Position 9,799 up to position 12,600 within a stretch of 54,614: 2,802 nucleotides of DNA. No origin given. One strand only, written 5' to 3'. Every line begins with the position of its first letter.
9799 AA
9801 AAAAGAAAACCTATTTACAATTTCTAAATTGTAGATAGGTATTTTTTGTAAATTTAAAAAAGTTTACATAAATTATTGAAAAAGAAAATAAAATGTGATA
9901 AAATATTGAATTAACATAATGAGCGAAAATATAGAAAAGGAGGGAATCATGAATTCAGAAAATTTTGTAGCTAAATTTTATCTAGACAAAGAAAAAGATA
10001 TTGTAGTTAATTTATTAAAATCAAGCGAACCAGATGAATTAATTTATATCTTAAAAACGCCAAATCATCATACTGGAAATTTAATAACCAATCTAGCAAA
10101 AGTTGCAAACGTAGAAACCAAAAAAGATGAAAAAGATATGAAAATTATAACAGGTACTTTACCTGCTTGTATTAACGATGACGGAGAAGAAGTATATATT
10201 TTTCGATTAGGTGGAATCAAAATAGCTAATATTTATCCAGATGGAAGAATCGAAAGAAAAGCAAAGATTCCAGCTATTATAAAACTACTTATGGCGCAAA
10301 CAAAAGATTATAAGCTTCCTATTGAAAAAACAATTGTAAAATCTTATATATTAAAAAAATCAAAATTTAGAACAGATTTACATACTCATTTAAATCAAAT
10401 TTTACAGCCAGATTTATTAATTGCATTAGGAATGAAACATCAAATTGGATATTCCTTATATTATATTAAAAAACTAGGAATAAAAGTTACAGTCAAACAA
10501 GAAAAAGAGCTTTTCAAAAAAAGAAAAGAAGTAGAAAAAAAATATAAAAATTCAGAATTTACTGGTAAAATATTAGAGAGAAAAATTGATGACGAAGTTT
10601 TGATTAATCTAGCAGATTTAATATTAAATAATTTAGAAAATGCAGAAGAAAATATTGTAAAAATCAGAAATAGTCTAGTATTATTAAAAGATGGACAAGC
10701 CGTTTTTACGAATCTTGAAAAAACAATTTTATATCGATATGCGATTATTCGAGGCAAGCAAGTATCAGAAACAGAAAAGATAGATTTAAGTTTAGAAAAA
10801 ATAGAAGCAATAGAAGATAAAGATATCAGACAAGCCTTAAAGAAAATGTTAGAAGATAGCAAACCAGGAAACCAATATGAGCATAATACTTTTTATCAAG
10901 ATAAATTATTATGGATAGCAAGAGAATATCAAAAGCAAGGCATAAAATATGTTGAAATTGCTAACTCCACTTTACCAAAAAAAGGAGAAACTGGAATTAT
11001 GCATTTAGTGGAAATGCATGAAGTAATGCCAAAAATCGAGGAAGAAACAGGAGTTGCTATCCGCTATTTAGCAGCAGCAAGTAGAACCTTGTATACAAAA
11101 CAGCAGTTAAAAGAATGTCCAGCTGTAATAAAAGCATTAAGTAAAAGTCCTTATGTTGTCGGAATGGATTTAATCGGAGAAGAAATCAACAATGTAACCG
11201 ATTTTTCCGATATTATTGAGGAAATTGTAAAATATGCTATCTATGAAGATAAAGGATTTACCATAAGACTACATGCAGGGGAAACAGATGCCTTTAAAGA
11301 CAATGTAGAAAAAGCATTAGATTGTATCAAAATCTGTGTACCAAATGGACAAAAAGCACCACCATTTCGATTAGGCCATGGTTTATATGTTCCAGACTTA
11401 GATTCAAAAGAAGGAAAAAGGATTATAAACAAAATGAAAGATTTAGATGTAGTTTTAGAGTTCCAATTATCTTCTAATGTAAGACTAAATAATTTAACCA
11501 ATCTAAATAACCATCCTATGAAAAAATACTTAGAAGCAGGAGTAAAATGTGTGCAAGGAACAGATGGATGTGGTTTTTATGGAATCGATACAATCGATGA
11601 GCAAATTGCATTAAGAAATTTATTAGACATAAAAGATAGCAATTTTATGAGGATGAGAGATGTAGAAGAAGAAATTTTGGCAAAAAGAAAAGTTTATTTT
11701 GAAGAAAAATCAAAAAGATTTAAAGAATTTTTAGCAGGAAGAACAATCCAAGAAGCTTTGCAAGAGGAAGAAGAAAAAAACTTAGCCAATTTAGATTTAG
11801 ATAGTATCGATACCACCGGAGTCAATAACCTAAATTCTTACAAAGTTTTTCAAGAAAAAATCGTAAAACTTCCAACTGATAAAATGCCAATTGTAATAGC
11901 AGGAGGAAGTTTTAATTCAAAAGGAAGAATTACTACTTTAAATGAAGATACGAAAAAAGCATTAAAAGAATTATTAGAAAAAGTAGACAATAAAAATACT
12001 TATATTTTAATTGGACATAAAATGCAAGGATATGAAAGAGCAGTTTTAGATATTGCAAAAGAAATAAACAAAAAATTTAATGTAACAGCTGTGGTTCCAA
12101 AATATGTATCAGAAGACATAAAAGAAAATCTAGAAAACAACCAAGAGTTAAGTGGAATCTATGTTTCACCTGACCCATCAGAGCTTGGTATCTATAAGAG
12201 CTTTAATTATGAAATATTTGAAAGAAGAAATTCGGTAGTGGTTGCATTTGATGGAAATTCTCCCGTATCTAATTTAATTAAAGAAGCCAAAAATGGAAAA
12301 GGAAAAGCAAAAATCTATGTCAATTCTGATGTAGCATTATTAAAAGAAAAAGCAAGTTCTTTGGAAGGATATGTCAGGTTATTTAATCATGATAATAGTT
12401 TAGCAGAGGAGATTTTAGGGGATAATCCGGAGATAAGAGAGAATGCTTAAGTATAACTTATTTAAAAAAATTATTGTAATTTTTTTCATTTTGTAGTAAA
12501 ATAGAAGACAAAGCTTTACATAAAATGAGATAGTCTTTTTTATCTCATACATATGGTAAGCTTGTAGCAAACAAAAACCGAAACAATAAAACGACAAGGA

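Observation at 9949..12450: Large adenosine-deaminase-fold protein fused to a SLOG/LOG-like nucleotide-sensor-type domain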

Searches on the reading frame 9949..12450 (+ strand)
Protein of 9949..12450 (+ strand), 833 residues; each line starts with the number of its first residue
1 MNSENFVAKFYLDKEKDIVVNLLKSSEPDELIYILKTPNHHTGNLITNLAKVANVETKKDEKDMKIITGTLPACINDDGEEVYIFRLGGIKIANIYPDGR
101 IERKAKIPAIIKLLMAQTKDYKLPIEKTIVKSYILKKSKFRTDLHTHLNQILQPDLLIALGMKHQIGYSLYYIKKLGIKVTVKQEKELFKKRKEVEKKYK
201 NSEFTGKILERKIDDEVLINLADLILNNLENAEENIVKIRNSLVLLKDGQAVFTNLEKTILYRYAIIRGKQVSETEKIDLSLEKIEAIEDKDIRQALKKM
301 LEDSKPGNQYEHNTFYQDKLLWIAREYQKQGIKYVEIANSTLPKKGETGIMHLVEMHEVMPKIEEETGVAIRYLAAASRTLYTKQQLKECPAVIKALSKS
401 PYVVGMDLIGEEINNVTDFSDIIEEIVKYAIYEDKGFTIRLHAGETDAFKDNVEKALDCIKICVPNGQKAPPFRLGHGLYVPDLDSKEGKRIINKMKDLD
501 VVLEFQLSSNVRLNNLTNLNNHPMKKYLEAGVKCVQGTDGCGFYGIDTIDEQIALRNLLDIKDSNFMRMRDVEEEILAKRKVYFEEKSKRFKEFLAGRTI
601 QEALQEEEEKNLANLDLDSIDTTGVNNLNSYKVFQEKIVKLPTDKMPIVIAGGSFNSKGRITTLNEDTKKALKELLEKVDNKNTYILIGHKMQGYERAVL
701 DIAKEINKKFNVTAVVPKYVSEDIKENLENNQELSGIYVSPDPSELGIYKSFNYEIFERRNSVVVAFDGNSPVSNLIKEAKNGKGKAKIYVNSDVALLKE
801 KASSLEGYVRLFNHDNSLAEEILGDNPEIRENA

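Call 5: search_protein_families(library=pfam, proteins=[window:9949-12450:+], max_evalue=0.1)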
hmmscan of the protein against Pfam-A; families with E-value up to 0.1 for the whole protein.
window:9949-12450:+ (833 aa): 2 families
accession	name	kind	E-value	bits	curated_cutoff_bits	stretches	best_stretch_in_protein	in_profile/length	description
PF00962.28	A_deaminase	-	5e-18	65.7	27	1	324-569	78-305/330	Adenosine deaminase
PF01979.26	Amidohydro_1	-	0.019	14.6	25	1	421-549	135-253/345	Amidohydrolase family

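Call 6: search_protein_families(library=padloc, proteins=[window:9949-12450:+], max_evalue=1)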
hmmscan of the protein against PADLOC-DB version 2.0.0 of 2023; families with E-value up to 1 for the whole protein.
window:9949-12450:+ (833 aa): 1 family
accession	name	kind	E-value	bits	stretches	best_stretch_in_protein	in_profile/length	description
PDLC01908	CARF5--CARF_ADA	-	1.2e-12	45.5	1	317-543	333-544/605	-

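Call 7: search_protein_families(library=ncbifam, proteins=[window:9949-12450:+], max_evalue=1)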
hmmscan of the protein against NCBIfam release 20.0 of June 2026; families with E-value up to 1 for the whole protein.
window:9949-12450:+ (833 aa): 10 families
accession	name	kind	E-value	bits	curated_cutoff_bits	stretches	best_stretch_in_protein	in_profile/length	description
NF006848.0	PRK09358.1-3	equivalog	4.7e-18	65.6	426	1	328-569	80-301/325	adenosine deaminase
TIGR01430.1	aden_deam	equivalog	2.2e-17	63.1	216.55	2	324-545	77-277/323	adenosine deaminase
NF006846.0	PRK09358.1-1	equivalog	1.4e-12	47.3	459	1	360-564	123-303/333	adenosine deaminase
NF006850.0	PRK09358.1-6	equivalog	6.3e-08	31.8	419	1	429-569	181-305/334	adenosine deaminase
NF006847.0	PRK09358.1-2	equivalog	1e-07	31.1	412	1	365-561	140-322/364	adenosine deaminase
NF006849.0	PRK09358.1-5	equivalog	4.7e-07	29.2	494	1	358-567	124-313/350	adenosine deaminase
NF006854.0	PRK09358.3-1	equivalog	1.3e-05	24.5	530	1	473-564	221-307/344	adenosine deaminase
NF006859.0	PRK09358.3-6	equivalog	3.3e-05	23.3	549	1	500-552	226-277/299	adenosine deaminase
NF006856.0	PRK09358.3-3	equivalog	0.00026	20.2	510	1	330-546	91-283/316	adenosine deaminase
TIGR02204.1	MsbA_rel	hypoth_equivalog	0.062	11.9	780.4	1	107-245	21-152/576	ABC transporter, permease/ATP-binding protein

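Call 8: find_homologous_proteins(query=window:9949-12450:+, max_evalue=0.001)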
Query window:9949-12450:+ (833 aa): 5474 proteins with E <= 0.001 among 8000 candidates; the best 120 are listed.
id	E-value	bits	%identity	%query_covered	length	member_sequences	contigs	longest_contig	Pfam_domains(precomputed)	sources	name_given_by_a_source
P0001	0.0e+0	1812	99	100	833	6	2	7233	PF00962.29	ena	-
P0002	0.0e+0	1654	90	100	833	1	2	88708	PF00962.29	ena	-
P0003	0.0e+0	1653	90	100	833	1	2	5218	PF00962.29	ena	-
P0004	0.0e+0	1615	88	100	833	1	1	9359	PF00962.29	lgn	-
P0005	0.0e+0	1614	88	100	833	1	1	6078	PF00962.29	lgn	-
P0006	0.0e+0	1600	86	100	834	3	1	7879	PF00962.29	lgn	-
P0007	0.0e+0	1591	86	100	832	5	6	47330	PF00962.29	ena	-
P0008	0.0e+0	1578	85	100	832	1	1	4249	PF00962.29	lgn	-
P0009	0.0e+0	1555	85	99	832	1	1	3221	PF00962.29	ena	-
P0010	0.0e+0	1555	85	99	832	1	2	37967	PF00962.29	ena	-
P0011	0.0e+0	1549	84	99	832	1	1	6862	PF00962.29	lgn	-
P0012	0.0e+0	1548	84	99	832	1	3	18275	PF00962.29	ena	-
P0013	0.0e+0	1547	85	99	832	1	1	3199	PF00962.29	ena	-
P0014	0.0e+0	1546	84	99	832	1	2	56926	PF00962.29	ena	-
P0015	0.0e+0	1546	85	100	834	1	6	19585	PF00962.29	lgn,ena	-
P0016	0.0e+0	1546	84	99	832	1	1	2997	PF00962.29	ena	-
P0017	0.0e+0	1546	85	100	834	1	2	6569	PF00962.29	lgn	-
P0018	0.0e+0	1544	84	99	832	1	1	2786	PF00962.29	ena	-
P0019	0.0e+0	1544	84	100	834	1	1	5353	PF00962.29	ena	-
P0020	0.0e+0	1544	84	100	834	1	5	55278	PF00962.29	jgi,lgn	-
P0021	0.0e+0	1544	84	100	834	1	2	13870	PF00962.29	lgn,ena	-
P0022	0.0e+0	1544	84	100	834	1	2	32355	PF00962.29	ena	-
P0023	0.0e+0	1543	84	99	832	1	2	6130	PF00962.29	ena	-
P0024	0.0e+0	1542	84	100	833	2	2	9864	PF00962.29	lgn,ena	-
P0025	0.0e+0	1542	84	100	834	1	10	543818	PF00962.29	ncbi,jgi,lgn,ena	-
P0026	0.0e+0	1541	84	99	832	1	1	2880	PF00962.29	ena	-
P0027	0.0e+0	1541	84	99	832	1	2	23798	PF00962.29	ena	-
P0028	0.0e+0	1541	84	100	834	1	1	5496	PF00962.29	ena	-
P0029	0.0e+0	1540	84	100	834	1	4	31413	PF00962.29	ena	-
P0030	0.0e+0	1540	84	100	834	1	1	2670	PF00962.29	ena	-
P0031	0.0e+0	1539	84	100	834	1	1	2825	PF00962.29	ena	-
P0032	0.0e+0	1539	84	100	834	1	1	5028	PF00962.29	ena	-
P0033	0.0e+0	1539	84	100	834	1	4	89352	PF00962.29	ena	-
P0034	0.0e+0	1538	84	100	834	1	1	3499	PF00962.29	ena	-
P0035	0.0e+0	1538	84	100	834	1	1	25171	PF00962.29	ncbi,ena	-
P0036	0.0e+0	1538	84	100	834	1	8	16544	PF00962.29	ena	-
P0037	0.0e+0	1537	84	99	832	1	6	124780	PF00962.29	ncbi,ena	-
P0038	0.0e+0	1537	84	100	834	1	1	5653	PF00962.29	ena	-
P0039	0.0e+0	1537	84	100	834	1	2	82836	PF00962.29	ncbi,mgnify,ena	mgnify:FL=1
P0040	0.0e+0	1537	84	100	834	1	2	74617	PF00962.29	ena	-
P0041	0.0e+0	1536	84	100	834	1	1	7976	PF00962.29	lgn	-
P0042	0.0e+0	1536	84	100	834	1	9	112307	PF00962.29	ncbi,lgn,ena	-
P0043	0.0e+0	1536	84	100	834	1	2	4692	PF00962.29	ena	-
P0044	0.0e+0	1536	84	100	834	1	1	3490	PF00962.29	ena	-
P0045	0.0e+0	1536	84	100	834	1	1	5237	PF00962.29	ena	-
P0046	0.0e+0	1536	84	100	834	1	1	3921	PF00962.29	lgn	-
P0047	0.0e+0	1535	84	100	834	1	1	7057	PF00962.29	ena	-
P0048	0.0e+0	1535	84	100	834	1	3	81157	PF00962.29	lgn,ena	-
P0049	0.0e+0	1535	84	100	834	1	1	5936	PF00962.29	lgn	-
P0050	0.0e+0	1535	84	100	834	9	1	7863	PF00962.29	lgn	-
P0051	0.0e+0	1535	84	100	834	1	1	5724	PF00962.29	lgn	-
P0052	0.0e+0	1534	84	100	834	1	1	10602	PF00962.29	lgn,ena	-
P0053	0.0e+0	1534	84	100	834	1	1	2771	PF00962.29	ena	-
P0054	0.0e+0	1534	84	100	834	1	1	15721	PF00962.29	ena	-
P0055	0.0e+0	1534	84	100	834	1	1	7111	PF00962.29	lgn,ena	-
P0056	0.0e+0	1534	84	100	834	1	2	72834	PF00962.29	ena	-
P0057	0.0e+0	1533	84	100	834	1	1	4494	PF00962.29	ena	-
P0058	0.0e+0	1533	84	100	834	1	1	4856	PF00962.29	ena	-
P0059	0.0e+0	1533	84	100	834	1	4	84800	PF00962.29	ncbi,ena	-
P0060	0.0e+0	1533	84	100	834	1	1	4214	PF00962.29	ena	-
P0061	0.0e+0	1533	84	100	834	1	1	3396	PF00962.29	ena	-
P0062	0.0e+0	1532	84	100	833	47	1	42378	PF00962.29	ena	-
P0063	0.0e+0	1532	84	100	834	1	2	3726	PF00962.29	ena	-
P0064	0.0e+0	1532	84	100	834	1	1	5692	PF00962.29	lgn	-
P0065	0.0e+0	1532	83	100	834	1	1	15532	PF00962.29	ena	-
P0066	0.0e+0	1531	84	100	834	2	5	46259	PF00962.29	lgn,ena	-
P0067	0.0e+0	1531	83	100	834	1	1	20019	PF00962.29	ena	-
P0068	0.0e+0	1531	84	100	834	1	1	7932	PF00962.29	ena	-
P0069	0.0e+0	1530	84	100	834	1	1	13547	PF00962.29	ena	-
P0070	0.0e+0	1530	84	100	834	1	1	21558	PF00962.29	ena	-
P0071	0.0e+0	1530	84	100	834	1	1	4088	PF00962.29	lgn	-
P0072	0.0e+0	1529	84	100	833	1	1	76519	PF00962.29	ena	-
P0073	0.0e+0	1528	84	100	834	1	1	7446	PF00962.29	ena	-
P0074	0.0e+0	1524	83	100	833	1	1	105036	PF00962.29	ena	-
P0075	0.0e+0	1524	83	100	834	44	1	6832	PF00962.29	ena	-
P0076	0.0e+0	1521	84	100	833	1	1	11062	PF00962.29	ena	-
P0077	0.0e+0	1519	82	100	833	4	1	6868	PF00962.29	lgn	-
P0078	0.0e+0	1516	83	100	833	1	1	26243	PF00962.29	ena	-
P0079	0.0e+0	1515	83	100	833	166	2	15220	PF00962.29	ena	-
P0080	0.0e+0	1505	82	100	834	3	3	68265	PF00962.29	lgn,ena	-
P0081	0.0e+0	1503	82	99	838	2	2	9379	PF00962.29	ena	-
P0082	0.0e+0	1501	82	100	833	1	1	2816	PF00962.29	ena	-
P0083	0.0e+0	1500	82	100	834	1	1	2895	PF00962.29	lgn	-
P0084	0.0e+0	1499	82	100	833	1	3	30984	PF00962.29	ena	-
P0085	0.0e+0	1498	82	100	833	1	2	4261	PF00962.29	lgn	-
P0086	0.0e+0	1498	82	100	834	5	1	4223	PF00962.29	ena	-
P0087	0.0e+0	1497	82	100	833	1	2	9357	PF00962.29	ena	-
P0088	0.0e+0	1497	82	100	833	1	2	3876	PF00962.29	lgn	-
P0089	0.0e+0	1497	82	100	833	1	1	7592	PF00962.29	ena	-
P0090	0.0e+0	1497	82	100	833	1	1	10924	PF00962.29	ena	-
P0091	0.0e+0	1497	82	100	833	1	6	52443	PF00962.29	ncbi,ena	-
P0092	0.0e+0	1496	82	100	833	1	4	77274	PF00962.29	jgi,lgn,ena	-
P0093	0.0e+0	1496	82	100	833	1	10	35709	PF00962.29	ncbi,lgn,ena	-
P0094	0.0e+0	1496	82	100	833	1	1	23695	PF00962.29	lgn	-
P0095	0.0e+0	1496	82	100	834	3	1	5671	PF00962.29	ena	-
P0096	0.0e+0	1496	82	100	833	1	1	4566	PF00962.29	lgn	-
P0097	0.0e+0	1496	82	99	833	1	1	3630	PF00962.29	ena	-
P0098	0.0e+0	1495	82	100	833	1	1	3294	PF00962.29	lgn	-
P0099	0.0e+0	1495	82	100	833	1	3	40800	PF00962.29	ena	-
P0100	0.0e+0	1495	82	100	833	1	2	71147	PF00962.29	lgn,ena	-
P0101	0.0e+0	1494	82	100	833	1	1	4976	PF00962.29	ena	-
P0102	0.0e+0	1494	82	100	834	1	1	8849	PF00962.29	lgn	-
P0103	0.0e+0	1494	82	100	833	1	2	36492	PF00962.29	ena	-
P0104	0.0e+0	1493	81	100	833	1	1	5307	PF00962.29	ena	-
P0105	0.0e+0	1493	81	100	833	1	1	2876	PF00962.29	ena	-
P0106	0.0e+0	1493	82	99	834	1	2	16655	PF00962.29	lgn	-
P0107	0.0e+0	1492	81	100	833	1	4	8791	PF00962.29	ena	-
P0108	0.0e+0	1492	81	100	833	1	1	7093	PF00962.29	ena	-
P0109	0.0e+0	1492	81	100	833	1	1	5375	PF00962.29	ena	-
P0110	0.0e+0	1492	81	100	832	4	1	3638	PF00962.29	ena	-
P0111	0.0e+0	1490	81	100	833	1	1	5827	PF00962.29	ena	-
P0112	0.0e+0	1490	81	100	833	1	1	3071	PF00962.29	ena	-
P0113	0.0e+0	1489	81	100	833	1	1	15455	PF00962.29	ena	-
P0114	0.0e+0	1484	81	100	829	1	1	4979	PF00962.29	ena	-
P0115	0.0e+0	1481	81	100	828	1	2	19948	PF00962.29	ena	-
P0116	0.0e+0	1481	80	100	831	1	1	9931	PF00962.29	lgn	-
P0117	0.0e+0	1475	80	99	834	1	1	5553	PF00962.29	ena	-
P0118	0.0e+0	1472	81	100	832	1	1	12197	PF00962.29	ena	-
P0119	0.0e+0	1471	80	99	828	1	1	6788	PF00962.29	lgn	-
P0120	0.0e+0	1466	80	100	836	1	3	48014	PF00962.29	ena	-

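Call 9: search_solved_structures(query=window:9949-12450:+, max_evalue=1, show_alignments=2)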
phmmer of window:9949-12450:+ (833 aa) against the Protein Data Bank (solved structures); distinct sequences matched with E-value up to 1: 9.
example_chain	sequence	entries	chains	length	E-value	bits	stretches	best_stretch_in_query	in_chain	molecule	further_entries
6ii7_A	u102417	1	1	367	4.2e-09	38.3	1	401-570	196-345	Adenosine deaminase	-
2amx_A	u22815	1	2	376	2.3e-08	35.9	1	297-554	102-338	adenosine deaminase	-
3ewd_A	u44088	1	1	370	4.1e-07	31.7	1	404-571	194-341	Adenosine deaminase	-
3ewc_A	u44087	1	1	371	4.1e-07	31.7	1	425-571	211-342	Adenosine deaminase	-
2pgf_A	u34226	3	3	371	4.8e-07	31.5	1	406-571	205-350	adenosine deaminase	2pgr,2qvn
6n91_A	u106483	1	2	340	8.8e-05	24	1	366-548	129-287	Adenosine deaminase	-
6n9m_A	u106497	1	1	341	0.00014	23.3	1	368-552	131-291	Adenosine deaminase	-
3ou8_A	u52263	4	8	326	0.099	13.9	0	476-568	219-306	Adenosine deaminase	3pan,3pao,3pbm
3rys_A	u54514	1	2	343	0.32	12.2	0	492-549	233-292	Adenosine deaminase 1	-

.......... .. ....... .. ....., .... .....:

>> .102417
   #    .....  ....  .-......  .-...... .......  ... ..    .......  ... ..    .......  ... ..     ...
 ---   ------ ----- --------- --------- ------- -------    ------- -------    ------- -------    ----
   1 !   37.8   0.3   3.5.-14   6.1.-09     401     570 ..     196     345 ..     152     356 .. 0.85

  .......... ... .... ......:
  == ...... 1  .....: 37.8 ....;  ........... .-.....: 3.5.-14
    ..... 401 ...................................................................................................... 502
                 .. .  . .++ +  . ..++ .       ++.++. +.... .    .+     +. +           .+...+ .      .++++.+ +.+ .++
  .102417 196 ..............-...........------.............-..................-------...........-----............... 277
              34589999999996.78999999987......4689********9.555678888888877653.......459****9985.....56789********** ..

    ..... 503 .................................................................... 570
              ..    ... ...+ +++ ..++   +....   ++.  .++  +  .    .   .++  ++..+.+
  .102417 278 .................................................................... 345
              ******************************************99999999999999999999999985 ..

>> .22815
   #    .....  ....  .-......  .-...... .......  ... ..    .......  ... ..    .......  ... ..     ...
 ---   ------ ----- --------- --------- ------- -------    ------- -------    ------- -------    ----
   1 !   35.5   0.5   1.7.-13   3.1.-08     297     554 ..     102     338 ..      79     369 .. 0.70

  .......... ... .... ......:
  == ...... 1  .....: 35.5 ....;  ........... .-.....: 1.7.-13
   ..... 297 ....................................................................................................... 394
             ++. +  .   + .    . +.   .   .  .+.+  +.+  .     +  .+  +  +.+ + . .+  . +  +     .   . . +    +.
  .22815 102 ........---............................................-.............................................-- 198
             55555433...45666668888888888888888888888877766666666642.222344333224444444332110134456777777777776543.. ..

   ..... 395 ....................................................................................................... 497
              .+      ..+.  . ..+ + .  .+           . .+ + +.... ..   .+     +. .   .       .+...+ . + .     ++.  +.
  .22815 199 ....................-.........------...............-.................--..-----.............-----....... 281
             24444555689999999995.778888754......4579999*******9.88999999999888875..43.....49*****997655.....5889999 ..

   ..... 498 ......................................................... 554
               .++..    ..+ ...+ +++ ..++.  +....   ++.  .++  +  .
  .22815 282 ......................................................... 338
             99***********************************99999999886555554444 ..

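Call 13: find_related_loci(query=window:9949-12450:+, collection=genome_contigs, flank=10000)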
Query window:9949-12450:+ (833 aa) in genome_contigs; peptide patterns used: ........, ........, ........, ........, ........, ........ (x = any residue, [..] = any of these).
360 stretches matched a pattern; 9 encode a relative of the query (tblastn E <= 1e-3); 9 distinct loci.
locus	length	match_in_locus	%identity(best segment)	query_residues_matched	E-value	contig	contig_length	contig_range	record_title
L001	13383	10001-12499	91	1-833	0e+0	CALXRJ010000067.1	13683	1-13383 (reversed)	MAG: uncultured Clostridia bacterium isolate E0_DP__bin18 genome assembly, contig: E0_DP__k127_3112481, whole genome sho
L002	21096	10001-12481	84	6-832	0e+0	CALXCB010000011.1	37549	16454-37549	MAG: uncultured Clostridia bacterium isolate BRZ_FC__bin48 genome assembly, contig: BRZ_FC__NODE_1014_length_37549_cov_5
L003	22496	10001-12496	84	1-831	0e+0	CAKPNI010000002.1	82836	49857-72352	MAG: uncultured Clostridia bacterium isolate REFINED_METABAT215_TOP10_CONTIGS_1500_ASSEMBLY_K77_MERGED__Hadza_MoBio_hadz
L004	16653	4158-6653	84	1-831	0e+0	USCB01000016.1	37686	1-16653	uncultured Clostridium sp. isolate UMGS1576 genome assembly, contig: NODE_623_length_37686_cov_6.795169, whole genome sh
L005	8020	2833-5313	84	1-827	0e+0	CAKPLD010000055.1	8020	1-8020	MAG: uncultured Clostridia bacterium isolate REFINED_METABAT215_TOP10_CONTIGS_1500_ASSEMBLY_K77_MERGED__Hadza_MoBio_hadz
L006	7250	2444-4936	77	1-832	0e+0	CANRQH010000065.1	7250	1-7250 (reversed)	MAG: uncultured Clostridia bacterium isolate Lapin-017__bin39 genome assembly, contig: Lapin-017__NODE_8466_length_7250_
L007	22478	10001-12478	77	4-830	0e+0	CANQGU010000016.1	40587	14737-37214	MAG: uncultured Clostridia bacterium isolate Lapin-025__bin43 genome assembly, contig: Lapin-025__NODE_700_length_40587_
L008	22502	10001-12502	59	1-831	0e+0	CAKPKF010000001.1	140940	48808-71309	MAG: uncultured Clostridia bacterium isolate REFINED_METABAT215_TOP10_CONTIGS_1500_ASSEMBLY_K77_MERGED__Hadza_MoBio_hadz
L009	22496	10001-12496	84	1-831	0e+0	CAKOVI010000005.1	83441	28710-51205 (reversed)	MAG: uncultured Clostridia bacterium isolate REFINED_METABAT215_TOP10_CONTIGS_1500_ASSEMBLY_K77_MERGED__Hadza_MoBio_hadz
